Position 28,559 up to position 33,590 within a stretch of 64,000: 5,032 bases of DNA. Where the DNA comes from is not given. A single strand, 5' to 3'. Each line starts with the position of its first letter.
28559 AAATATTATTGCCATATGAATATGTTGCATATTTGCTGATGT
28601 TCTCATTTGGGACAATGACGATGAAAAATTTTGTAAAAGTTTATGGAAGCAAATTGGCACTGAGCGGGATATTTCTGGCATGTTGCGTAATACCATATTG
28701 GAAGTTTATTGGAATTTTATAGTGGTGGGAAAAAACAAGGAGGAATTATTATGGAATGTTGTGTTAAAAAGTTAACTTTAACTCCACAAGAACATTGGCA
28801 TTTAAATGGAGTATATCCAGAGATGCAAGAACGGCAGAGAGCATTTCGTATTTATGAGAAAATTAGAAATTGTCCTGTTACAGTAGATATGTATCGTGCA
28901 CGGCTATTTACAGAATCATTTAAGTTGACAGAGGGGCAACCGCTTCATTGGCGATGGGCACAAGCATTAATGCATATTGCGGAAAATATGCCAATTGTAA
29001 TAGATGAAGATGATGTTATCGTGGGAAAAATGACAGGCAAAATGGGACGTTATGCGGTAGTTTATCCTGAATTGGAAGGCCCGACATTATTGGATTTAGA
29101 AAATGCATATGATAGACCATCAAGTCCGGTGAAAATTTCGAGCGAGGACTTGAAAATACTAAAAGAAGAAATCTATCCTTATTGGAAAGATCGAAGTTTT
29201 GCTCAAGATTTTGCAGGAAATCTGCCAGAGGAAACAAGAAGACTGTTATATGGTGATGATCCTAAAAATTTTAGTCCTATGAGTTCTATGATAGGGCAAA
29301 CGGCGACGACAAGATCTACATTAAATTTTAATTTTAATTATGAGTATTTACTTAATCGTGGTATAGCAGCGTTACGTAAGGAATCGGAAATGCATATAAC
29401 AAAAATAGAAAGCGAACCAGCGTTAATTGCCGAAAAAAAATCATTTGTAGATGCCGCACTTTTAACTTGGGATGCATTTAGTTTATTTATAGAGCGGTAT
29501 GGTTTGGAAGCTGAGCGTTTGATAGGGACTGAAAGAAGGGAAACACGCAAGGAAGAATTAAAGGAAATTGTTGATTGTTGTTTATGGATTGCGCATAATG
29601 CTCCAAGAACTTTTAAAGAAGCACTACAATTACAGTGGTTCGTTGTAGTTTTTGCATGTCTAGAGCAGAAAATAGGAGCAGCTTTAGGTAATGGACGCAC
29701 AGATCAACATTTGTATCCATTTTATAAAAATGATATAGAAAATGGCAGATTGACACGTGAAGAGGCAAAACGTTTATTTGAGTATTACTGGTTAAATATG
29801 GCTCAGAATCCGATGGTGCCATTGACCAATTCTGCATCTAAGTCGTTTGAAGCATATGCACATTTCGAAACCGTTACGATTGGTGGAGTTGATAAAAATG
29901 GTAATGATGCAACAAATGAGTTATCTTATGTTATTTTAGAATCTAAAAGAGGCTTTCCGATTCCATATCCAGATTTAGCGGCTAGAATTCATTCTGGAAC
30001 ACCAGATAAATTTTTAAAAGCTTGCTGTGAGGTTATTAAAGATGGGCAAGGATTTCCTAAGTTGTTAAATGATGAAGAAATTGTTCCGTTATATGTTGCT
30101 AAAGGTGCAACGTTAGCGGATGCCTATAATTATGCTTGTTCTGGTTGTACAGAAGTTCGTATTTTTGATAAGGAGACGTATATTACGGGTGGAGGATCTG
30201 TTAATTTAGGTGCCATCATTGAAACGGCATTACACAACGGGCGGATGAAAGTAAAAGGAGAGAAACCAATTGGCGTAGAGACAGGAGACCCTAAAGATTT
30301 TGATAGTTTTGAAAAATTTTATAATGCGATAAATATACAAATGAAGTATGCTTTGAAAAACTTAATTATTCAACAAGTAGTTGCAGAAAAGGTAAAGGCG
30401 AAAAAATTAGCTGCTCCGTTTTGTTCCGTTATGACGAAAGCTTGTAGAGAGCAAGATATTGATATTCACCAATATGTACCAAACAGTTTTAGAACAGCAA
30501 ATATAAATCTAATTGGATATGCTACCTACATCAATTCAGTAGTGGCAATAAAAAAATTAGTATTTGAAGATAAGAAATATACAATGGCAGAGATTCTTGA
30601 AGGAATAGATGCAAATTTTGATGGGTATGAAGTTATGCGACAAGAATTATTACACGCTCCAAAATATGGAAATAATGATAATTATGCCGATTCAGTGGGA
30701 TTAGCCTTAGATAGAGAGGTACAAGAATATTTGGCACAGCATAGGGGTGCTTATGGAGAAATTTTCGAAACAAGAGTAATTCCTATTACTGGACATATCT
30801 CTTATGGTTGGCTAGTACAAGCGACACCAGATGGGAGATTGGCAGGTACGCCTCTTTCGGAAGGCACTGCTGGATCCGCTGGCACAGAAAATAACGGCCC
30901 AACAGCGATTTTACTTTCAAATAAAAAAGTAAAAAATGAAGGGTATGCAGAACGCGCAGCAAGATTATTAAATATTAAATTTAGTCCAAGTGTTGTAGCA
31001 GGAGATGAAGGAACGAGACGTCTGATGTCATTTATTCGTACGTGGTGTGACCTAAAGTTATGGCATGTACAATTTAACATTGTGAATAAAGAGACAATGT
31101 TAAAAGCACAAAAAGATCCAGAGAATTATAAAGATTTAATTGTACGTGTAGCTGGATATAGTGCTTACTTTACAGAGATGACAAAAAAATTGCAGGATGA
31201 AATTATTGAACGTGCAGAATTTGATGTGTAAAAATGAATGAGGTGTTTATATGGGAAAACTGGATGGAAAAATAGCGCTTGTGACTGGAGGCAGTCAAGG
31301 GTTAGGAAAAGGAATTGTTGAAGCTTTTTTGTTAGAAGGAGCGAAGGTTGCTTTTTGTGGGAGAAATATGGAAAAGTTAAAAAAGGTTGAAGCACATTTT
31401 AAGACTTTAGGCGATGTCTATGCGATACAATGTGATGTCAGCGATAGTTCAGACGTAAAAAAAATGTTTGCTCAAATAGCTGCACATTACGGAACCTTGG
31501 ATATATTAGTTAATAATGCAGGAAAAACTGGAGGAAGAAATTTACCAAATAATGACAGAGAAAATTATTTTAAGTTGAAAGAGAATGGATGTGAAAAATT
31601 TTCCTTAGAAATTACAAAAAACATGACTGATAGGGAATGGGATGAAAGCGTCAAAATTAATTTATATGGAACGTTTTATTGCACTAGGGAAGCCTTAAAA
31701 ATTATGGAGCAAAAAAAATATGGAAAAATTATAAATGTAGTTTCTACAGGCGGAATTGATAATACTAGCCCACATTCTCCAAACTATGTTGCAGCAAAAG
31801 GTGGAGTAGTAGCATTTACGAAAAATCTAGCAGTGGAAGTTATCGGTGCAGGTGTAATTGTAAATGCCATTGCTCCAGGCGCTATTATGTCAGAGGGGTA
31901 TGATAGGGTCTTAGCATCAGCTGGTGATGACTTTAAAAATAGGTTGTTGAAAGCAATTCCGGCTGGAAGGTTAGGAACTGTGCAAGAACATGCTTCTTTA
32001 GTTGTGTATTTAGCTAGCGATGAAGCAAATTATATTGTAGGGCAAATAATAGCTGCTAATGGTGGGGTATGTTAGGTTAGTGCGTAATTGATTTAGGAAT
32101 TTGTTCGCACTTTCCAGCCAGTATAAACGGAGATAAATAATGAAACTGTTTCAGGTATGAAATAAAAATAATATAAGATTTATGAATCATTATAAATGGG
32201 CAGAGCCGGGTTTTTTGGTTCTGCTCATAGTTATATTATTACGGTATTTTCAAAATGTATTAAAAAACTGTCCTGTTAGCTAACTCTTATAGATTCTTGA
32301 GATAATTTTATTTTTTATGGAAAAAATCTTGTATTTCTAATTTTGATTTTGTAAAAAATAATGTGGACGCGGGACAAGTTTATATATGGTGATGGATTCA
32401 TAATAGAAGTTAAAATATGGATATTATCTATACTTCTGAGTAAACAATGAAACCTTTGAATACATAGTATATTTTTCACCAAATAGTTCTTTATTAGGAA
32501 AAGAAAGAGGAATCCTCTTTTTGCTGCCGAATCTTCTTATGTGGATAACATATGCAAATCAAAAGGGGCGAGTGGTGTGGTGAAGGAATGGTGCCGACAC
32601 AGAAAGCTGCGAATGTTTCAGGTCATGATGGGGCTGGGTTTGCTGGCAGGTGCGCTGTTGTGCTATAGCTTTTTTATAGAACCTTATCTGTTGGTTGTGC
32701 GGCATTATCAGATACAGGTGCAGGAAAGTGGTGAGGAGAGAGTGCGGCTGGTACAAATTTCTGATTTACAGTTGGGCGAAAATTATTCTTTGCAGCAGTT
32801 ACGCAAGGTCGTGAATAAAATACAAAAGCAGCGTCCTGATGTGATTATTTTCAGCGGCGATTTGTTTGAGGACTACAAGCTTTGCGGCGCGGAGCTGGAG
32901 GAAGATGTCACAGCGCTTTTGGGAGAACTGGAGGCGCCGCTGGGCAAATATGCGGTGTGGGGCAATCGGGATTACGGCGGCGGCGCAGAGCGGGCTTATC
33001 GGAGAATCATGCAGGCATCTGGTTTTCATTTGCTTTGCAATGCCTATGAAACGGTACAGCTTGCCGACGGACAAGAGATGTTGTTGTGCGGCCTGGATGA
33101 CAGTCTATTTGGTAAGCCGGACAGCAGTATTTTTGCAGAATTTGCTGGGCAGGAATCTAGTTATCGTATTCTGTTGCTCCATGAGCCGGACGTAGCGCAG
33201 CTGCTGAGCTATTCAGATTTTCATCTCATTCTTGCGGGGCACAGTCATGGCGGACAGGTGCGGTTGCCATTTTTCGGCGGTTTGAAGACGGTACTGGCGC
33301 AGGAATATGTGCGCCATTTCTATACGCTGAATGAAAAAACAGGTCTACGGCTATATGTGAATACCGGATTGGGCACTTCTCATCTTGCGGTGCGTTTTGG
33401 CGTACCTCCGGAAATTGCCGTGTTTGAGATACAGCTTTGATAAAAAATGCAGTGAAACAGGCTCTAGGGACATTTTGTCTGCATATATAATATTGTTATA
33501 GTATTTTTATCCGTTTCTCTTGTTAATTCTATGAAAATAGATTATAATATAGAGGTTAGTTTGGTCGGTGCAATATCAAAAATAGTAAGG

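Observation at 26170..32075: AT-rich island encoding an orphan glycyl-radical eliminase with an anion permease, an SDR and LysR, but no activating enzyme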

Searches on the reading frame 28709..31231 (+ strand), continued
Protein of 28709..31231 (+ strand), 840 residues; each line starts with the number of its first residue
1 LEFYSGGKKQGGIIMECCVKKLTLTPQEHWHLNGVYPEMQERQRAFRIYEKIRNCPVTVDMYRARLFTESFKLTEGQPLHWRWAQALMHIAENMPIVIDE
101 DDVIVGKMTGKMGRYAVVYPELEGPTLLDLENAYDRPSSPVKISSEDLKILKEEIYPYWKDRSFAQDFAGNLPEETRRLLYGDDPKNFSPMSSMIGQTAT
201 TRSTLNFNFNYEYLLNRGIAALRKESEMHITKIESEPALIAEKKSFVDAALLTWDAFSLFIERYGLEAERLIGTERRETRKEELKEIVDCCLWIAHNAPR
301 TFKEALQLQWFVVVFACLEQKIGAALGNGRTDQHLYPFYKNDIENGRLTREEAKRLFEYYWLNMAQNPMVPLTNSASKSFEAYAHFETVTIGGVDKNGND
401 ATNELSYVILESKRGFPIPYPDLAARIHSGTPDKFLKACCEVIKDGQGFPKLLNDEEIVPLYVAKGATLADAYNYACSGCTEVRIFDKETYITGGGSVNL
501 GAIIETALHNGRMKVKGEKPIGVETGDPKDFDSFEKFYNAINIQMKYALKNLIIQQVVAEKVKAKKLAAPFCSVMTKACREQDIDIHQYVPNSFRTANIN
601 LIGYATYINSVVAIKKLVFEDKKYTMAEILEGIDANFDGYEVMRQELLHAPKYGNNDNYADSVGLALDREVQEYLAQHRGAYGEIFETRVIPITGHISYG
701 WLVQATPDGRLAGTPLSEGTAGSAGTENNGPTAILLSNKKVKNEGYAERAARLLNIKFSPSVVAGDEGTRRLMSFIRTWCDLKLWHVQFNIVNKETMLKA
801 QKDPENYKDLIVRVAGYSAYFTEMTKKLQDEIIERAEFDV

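Call 82: search_protein_families(library=ncbifam, proteins=[P0028, P0020, P0007, P0032, P0038], max_evalue=1e-150)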
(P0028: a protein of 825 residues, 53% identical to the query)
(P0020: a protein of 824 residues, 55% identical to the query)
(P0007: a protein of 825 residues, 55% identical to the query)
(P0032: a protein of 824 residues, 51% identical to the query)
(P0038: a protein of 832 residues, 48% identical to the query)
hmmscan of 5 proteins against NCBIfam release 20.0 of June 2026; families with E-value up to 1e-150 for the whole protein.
P0028 (825 aa): 2 families
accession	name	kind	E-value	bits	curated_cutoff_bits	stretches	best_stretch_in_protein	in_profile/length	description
NF048011.1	SfplDhtHpsGDes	equivalog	0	1026.1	1000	1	18-822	15-818/821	(2S)-3-sulfopropanediol dehydratase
TIGR01774.1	PFL2-3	subfamily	1e-161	539.9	678.2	1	35-824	12-785/786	formate C-acetyltransferase/glycerol dehydratase family glycyl radical enzyme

P0020 (824 aa): 3 families
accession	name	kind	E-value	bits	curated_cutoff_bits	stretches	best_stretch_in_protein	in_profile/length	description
NF048011.1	SfplDhtHpsGDes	equivalog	0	1038.9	1000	1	19-821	17-818/821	(2S)-3-sulfopropanediol dehydratase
TIGR01774.1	PFL2-3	subfamily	7e-173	576.9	678.2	1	32-821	10-783/786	formate C-acetyltransferase/glycerol dehydratase family glycyl radical enzyme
NF043068.1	glycl_HYPD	equivalog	4.3e-157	524.4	1100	1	37-821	13-781/784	trans-4-hydroxy-L-proline dehydratase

P0007 (825 aa): 3 families
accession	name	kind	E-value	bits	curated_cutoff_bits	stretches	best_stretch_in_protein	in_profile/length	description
NF048011.1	SfplDhtHpsGDes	equivalog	0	1049.9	1000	1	19-824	16-820/821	(2S)-3-sulfopropanediol dehydratase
TIGR01774.1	PFL2-3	subfamily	7.2e-173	576.8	678.2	1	33-825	11-786/786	formate C-acetyltransferase/glycerol dehydratase family glycyl radical enzyme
NF043068.1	glycl_HYPD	equivalog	1.2e-156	522.9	1100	1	27-824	2-783/784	trans-4-hydroxy-L-proline dehydratase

P0032 (824 aa): 2 families
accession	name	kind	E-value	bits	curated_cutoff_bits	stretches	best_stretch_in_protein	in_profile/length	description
NF048011.1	SfplDhtHpsGDes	equivalog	1.6e-282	939.6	1000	1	9-822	1-819/821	(2S)-3-sulfopropanediol dehydratase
TIGR01774.1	PFL2-3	subfamily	8e-160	533.7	678.2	1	31-822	8-784/786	formate C-acetyltransferase/glycerol dehydratase family glycyl radical enzyme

P0038 (832 aa): 4 families
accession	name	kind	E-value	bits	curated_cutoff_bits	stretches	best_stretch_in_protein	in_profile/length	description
NF048011.1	SfplDhtHpsGDes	equivalog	0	1102.8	1000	1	12-831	2-820/821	(2S)-3-sulfopropanediol dehydratase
TIGR01774.1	PFL2-3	subfamily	5.9e-176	587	678.2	1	35-831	9-785/786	formate C-acetyltransferase/glycerol dehydratase family glycyl radical enzyme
NF043068.1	glycl_HYPD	equivalog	7.6e-169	563.3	1100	1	41-831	13-783/784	trans-4-hydroxy-L-proline dehydratase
TIGR04394.1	choline_CutC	equivalog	4.1e-161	538.2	1050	1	45-828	18-784/789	choline trimethylamine-lyase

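Call 83: find_related_loci(query=A2, collection=metagenome_contigs, flank=10000)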
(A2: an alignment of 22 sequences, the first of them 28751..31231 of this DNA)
Query A2 (826 aa) in metagenome_contigs; peptide patterns used: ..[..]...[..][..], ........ (x = any residue, [..] = any of these).
600 stretches matched a pattern (row limit reached: there are more); 579 encode a relative of the query (tblastn E <= 1e-3); the best 80 are kept; 80 distinct loci.
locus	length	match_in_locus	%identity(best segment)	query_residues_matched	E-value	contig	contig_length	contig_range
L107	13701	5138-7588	56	1-825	0e+0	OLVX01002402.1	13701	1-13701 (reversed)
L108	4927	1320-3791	55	1-826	0e+0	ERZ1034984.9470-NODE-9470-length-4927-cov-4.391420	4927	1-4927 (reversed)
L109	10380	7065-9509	51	3-824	0e+0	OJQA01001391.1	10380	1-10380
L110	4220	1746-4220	48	1-819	0e+0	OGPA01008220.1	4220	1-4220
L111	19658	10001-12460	44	3-823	0e+0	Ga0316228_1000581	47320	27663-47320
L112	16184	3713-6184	55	1-826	0e+0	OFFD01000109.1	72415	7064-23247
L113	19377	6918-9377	45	3-823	0e+0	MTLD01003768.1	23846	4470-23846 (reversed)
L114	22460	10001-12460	45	3-823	0e+0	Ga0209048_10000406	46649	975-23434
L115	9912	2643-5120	44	1-825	0e+0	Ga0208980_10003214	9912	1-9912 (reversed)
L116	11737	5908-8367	44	2-823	0e+0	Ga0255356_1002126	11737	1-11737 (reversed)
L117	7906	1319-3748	45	9-821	0e+0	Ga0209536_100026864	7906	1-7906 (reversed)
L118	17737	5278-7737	44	2-823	0e+0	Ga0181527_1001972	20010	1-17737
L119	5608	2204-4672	44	3-826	0e+0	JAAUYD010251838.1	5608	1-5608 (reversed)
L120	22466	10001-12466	44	2-823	0e+0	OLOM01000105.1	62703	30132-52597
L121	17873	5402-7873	43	1-823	0e+0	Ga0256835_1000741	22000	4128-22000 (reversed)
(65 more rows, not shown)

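Call 85: search_protein_families(library=pfam, proteins=[L112:9698-11131:+, L112:11145-11978:+, L112:14700-15125:+, L112:15411-15944:+, L112:1271-2380:-, L112:73-1176:+, L107:4008-5117:+, L107:220-1308:-, L107:11259-13646:-, L109:4287-5492:+], max_evalue=0.00001)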
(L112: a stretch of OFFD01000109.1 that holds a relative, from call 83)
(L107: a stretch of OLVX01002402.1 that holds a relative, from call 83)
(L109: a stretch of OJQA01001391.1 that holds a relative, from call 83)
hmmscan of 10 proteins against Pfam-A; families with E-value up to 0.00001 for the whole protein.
L112:9698-11131:+ (477 aa): 4 families
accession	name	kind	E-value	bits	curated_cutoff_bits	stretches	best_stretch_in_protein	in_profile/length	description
PF07690.21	MFS_1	-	1.6e-51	175.7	33.4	1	20-410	1-344/347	Major Facilitator Superfamily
PF13347.12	MFS_2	-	6.2e-11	41.9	27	1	15-168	224-386/427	MFS/sugar transport protein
PF05977.19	MFS_3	-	1.9e-08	33.6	27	1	65-188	60-188/524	Transmembrane secretion effector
PF00083.30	Sugar_tr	-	2.4e-08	33.7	22.3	1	50-181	46-183/452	Sugar (and other) transporter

L112:11145-11978:+ (277 aa): 6 families
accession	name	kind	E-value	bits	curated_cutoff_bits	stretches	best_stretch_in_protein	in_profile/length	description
PF00881.29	Nitroreductase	-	6.1e-18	66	23.5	1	89-258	1-167/167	Nitroreductase family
PF12837.12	Fer4_6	-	7.9e-08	32.3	25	0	12-34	2-24/24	4Fe-4S binding domain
PF13237.11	Fer4_10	-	3.3e-07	30.5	25.5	1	12-57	2-53/53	4Fe-4S dicluster domain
PF12838.12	Fer4_7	-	1.9e-06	28.6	27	0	18-60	1-52/52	4Fe-4S dicluster domain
PF13187.11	Fer4_9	-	2.8e-06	27.7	27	0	19-61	2-52/52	4Fe-4S dicluster domain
PF00037.32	Fer4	-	4.5e-06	26.7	21.1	0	40-61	2-23/24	4Fe-4S binding domain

L112:14700-15125:+ (141 aa): 0 families

L112:15411-15944:+ (177 aa): 0 families

L112:1271-2380:- (369 aa): 0 families

L112:73-1176:+ (367 aa): 2 families
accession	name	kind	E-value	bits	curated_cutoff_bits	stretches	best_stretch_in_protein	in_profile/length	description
PF01077.27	NIR_SIR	-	7.3e-39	133.2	27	1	117-336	1-152/158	Nitrite and sulphite reductase 4Fe-4S domain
PF03460.22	NIR_SIR_ferr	-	3.3e-06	27.2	24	1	47-107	8-66/69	Nitrite/Sulfite reductase ferredoxin-like half domain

L107:4008-5117:+ (369 aa): 0 families

L107:220-1308:- (362 aa): 0 families

L107:11259-13646:- (795 aa): 4 families
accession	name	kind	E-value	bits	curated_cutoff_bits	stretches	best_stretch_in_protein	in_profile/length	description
PF00122.25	E1-E2_ATPase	-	2.6e-39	135.1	28.1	1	26-219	2-181/181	E1-E2 ATPase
PF00702.32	Hydrolase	-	2.6e-17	64.3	26.4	1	237-526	3-191/191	haloacid dehalogenase-like hydrolase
PF00689.26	Cation_ATPase_C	-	7.4e-15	55.6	27.3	1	595-784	1-173/175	Cation transporting ATPase, C-terminus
PF13246.12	Cation_ATPase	-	1.3e-08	35.2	21.7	1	296-353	35-90/91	Cation transport ATPase (P-type)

L109:4287-5492:+ (401 aa): 0 families

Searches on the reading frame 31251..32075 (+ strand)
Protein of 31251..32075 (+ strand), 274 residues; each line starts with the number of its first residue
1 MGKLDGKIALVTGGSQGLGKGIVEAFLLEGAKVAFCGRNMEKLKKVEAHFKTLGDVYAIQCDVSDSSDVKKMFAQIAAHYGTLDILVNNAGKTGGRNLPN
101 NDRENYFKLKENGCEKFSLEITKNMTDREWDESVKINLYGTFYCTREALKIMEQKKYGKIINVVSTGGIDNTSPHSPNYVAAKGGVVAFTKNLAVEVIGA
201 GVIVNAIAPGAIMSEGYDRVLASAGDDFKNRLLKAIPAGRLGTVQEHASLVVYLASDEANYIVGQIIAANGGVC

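Call 4: search_protein_families(library=pfam, proteins=[window:31251-32075:+])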
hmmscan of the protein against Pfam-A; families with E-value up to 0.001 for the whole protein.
window:31251-32075:+ (274 aa): 4 families
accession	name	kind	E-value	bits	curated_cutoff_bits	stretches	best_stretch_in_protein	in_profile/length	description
PF13561.12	adh_short_C2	-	3.8e-54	184.2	27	1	16-273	6-235/236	Enoyl-(Acyl carrier protein) reductase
PF00106.31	adh_short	-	2.2e-51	174.5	26.6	1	7-215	1-185/195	short chain dehydrogenase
PF08659.16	KR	-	1.2e-07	32.2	22.6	1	10-105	4-104/180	KR domain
PF23441.1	SDR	-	4.3e-05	23.5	27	0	136-273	121-255/258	SDR-like rossmann domain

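Call 5: search_protein_families(library=ncbifam, proteins=[window:31251-32075:+], max_evalue=0.00001)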
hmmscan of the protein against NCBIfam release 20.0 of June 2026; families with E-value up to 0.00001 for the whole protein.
window:31251-32075:+ (274 aa): 223 families (the best 25 are shown)
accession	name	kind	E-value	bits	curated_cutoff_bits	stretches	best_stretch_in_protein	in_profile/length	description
NF004198.0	PRK05653.1-3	equivalog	1e-62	211.8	296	1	3-273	4-246/248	3-oxoacyl-ACP reductase FabG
TIGR01830.1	3oxo_ACP_reduc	equivalog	2.2e-58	197.8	297.75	2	123-273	93-238/239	3-oxoacyl-[acyl-carrier-protein] reductase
NF005559.1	PRK07231.1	subfamily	2.3e-56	191.1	215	2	123-274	98-248/249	glucose 1-dehydrogenase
NF009466.0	PRK12826.1-2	subfamily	9.3e-55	185.8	222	1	7-272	4-243/248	3-oxoacyl-ACP reductase FabG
NF006070.0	PRK08213.1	subfamily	2.3e-54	184.7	279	1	3-273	9-256/259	gluconate 5-dehydrogenase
NF009468.0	PRK12826.1-4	equivalog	3.7e-53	180.8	318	2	117-272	95-246/256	SDR family oxidoreductase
NF004791.0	PRK06138.1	equivalog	5.2e-52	176.6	312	2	125-273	100-249/252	SDR family oxidoreductase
NF004197.0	PRK05653.1-1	equivalog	5e-51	173.7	332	2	124-273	102-246/249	3-oxoacyl-ACP reductase FabG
NF052558.1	MBtsdlDhBudC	equivalog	2e-50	171.7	270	2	123-273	95-241/250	meso-2,3-butanediol dehydrogenase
NF004818.0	PRK06172.1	equivalog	2.9e-49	167.7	336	2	123-273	102-250/253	SDR family oxidoreductase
NF005811.0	PRK07677.1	equivalog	7.7e-49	166.6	318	1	5-272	2-246/254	2,4-dienoyl-CoA reductase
NF009464.0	PRK12824.1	subfamily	1.3e-48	165.9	269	1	7-273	3-242/245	3-oxoacyl-ACP reductase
TIGR01829.1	AcAcCoA_reduct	subfamily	1.5e-48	165.6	302.1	2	122-273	94-240/242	acetoacetyl-CoA reductase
NF009093.0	PRK12429.1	subfamily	2.9e-48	164.4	258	2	124-272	100-255/259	3-hydroxybutyrate dehydrogenase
NF004202.0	PRK05653.2-2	equivalog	2.3e-47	161.7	333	2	123-272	101-246/259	3-oxoacyl-ACP reductase FabG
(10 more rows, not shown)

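Call 32: search_solved_structures(query=window:31251-32075:+, max_evalue=1e-30)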
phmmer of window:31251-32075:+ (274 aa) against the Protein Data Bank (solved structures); distinct sequences matched with E-value up to 1e-30: 68 (the best 60 are shown).
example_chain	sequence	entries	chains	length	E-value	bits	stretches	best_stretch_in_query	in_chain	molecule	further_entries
2uvd_A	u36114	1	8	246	2.4e-43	151.7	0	123-273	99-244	3-OXOACYL-(ACYL-CARRIER-PROTEIN) REDUCTASE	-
3osu_A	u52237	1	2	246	6.7e-43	150.2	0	123-273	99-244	3-oxoacyl-[acyl-carrier-protein] reductase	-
3sj7_A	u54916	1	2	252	6.7e-43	150.2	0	124-273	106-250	3-oxoacyl-(Acyl-carrier-protein) reductase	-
3imf_A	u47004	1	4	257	7.4e-42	146.8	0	125-272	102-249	Short chain dehydrogenase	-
6t5x_A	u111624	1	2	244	1.8e-41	145.5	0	123-273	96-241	3-oxoacyl-[acyl-carrier-protein] reductase FabG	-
6t7m_A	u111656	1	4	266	2.5e-41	145.1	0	123-273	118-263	3-oxoacyl-[acyl-carrier-protein] reductase FabG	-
6t77_A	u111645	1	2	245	7e-41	143.6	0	123-273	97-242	3-oxoacyl-ACP reductase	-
4jro_A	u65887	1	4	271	1.8e-40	142.3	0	124-273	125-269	FabG protein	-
1i01_A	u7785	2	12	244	2.4e-40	141.8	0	123-273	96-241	BETA-KETOACYL [ACP] REDUCTASE | 3-oxoacyl-[acyl-carrier protein] reductase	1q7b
1q7c_A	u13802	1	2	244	6.9e-40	140.3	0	123-273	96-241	3-oxoacyl-[acyl-carrier protein] reductase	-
2hq1_A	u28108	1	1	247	1.3e-39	139.4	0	124-273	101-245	Glucose/ribitol dehydrogenase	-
3grp_A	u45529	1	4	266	1.9e-39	138.9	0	124-273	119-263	3-oxoacyl-(Acyl carrierprotein) reductase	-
7emg_A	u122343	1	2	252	4.4e-39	137.7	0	123-273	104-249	3-oxoacyl-[acyl-carrier-protein] reductase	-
5cdy_A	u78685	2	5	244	6.5e-39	137.1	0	123-273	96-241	3-oxoacyl-[acyl-carrier protein] reductase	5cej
4dml_A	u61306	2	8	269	2.8e-38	135.1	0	125-273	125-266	3-oxoacyl-[acyl-carrier-protein] reductase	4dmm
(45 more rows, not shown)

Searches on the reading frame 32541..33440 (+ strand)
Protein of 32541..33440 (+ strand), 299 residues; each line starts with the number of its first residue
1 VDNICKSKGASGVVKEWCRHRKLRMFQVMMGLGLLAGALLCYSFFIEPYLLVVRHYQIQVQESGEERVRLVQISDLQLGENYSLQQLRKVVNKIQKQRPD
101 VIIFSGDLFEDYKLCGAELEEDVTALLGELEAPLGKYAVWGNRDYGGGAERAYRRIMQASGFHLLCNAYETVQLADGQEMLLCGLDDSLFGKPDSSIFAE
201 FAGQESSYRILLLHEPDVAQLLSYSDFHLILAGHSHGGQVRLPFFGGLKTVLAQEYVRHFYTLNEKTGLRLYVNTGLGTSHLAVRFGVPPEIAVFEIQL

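Call 4: search_protein_families(library=pfam, proteins=[window:32541-33440:+])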
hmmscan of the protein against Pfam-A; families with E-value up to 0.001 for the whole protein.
window:32541-33440:+ (299 aa): 1 family
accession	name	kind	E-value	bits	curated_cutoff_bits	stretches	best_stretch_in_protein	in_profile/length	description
PF00149.33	Metallophos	-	2.8e-11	44.7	21.5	1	69-237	2-190/191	Calcineurin-like phosphoesterase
